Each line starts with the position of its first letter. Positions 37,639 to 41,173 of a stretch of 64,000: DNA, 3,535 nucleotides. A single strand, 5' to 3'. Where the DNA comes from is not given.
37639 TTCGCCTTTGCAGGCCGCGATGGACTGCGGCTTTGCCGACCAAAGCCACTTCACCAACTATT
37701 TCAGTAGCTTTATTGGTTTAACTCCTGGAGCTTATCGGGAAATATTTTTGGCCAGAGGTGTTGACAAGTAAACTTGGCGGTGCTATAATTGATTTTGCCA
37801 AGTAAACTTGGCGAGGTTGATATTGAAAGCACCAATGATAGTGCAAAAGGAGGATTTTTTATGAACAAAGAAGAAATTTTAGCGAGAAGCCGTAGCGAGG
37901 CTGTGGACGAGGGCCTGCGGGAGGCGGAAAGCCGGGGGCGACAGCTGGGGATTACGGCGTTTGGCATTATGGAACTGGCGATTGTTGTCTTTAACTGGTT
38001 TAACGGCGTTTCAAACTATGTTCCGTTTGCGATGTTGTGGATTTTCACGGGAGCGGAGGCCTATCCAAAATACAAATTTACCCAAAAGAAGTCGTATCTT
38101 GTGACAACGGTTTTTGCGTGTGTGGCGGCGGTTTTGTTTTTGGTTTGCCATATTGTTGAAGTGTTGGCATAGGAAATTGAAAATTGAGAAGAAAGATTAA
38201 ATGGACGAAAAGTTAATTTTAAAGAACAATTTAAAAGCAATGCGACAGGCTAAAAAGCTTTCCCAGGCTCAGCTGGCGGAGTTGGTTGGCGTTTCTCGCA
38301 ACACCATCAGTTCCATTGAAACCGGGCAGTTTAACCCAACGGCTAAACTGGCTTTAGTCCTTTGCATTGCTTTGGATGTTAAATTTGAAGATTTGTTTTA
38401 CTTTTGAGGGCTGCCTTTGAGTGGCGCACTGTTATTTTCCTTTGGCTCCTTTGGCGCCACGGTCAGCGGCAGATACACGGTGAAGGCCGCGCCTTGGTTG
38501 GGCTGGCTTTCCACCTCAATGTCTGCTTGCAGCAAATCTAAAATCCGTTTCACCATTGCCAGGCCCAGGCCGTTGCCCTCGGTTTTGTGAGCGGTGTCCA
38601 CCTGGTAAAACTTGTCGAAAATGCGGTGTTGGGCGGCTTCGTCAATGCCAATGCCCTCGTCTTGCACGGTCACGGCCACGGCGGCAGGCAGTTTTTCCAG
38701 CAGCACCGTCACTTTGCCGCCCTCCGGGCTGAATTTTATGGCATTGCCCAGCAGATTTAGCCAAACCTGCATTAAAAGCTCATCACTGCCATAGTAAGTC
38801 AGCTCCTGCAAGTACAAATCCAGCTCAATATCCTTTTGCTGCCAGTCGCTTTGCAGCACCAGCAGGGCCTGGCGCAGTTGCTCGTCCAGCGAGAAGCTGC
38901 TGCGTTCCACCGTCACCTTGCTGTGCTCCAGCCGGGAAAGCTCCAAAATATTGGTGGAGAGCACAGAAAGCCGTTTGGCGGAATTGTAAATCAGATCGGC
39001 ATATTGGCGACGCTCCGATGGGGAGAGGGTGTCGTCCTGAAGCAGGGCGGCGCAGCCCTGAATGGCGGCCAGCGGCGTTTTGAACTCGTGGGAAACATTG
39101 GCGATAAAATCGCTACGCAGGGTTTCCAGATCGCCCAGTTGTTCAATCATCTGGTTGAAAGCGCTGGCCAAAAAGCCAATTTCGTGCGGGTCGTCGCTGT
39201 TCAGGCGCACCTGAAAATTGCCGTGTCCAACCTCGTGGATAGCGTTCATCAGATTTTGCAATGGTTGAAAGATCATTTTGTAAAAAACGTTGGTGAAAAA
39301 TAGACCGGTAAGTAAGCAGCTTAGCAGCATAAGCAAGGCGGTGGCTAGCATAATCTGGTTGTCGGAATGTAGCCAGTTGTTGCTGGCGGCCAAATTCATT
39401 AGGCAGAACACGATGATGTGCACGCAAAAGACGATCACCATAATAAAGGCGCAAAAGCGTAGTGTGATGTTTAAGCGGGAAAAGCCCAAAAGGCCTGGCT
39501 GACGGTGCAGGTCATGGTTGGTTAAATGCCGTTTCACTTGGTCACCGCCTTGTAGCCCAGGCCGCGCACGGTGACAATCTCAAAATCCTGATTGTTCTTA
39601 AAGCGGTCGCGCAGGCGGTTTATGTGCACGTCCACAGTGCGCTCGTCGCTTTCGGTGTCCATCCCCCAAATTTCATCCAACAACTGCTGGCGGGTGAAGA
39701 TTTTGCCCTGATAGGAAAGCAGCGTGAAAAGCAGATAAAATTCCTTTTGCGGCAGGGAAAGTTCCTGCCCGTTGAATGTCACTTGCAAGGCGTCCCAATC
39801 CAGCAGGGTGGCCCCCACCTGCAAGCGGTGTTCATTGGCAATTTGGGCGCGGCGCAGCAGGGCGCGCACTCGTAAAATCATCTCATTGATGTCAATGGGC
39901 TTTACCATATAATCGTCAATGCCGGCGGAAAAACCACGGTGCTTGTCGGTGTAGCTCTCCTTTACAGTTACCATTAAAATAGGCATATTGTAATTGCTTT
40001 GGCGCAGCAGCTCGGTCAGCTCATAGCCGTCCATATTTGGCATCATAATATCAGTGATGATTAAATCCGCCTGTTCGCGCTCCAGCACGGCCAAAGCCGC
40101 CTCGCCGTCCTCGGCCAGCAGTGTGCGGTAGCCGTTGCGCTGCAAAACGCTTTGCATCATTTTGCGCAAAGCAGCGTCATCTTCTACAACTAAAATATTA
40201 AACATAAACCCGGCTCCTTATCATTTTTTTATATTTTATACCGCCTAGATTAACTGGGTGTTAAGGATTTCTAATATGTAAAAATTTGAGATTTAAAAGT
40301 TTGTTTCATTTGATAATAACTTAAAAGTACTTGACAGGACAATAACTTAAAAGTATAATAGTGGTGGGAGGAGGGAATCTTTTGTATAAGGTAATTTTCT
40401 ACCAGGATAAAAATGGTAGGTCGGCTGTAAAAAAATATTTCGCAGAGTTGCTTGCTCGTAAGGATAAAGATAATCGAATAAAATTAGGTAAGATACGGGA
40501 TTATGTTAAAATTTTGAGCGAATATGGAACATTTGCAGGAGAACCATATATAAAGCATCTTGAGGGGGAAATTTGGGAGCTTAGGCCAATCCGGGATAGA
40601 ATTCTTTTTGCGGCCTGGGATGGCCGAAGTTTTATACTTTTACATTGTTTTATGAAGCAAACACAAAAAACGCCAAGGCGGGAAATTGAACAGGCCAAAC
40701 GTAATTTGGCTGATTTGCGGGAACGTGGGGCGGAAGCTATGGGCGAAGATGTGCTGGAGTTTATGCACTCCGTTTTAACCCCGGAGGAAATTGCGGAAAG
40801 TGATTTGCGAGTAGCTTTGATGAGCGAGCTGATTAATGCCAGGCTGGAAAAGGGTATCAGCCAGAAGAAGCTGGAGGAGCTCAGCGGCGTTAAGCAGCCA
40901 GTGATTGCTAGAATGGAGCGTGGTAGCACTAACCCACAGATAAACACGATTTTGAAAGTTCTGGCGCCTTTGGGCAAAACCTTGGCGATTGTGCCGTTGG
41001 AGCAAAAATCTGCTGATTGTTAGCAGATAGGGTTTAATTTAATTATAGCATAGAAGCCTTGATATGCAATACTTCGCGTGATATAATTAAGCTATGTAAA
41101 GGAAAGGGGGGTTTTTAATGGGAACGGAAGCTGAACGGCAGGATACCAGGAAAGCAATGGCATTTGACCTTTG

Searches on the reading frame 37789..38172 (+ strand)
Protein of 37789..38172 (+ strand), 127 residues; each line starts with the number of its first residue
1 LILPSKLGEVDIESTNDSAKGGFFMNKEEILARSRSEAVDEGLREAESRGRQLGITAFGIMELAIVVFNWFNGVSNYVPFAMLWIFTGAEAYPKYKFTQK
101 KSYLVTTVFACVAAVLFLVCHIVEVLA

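Call 54: search_protein_families(library=pfam, proteins=[window:37789-38172:+], max_evalue=0.001)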
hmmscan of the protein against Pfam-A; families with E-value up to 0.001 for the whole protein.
window:37789-38172:+ (127 aa): 1 family
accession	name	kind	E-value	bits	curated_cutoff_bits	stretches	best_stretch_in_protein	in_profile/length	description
PF20040.4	DUF6442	-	1e-32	112.8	25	1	25-125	1-101/102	Family of unknown function (DUF6442)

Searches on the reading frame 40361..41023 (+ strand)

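Call 54: search_protein_families(library=pfam, proteins=[window:40361-41023:+], max_evalue=0.001)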
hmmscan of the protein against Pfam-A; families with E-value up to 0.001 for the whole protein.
window:40361-41023:+ (220 aa): 4 families
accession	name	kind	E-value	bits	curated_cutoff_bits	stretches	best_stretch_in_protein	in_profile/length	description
PF05973.20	Gp49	-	3.6e-18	65.8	23.9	1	44-116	13-89/90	Phage derived protein Gp49-like (DUF891)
PF01381.28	HTH_3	-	9.6e-12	45.2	23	1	159-209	3-53/55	Helix-turn-helix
PF13744.12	HTH_37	-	1.8e-05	24.9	27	1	142-211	8-78/80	Helix-turn-helix domain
PF13560.12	HTH_31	-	0.00055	20.6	27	0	160-205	9-55/64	Helix-turn-helix domain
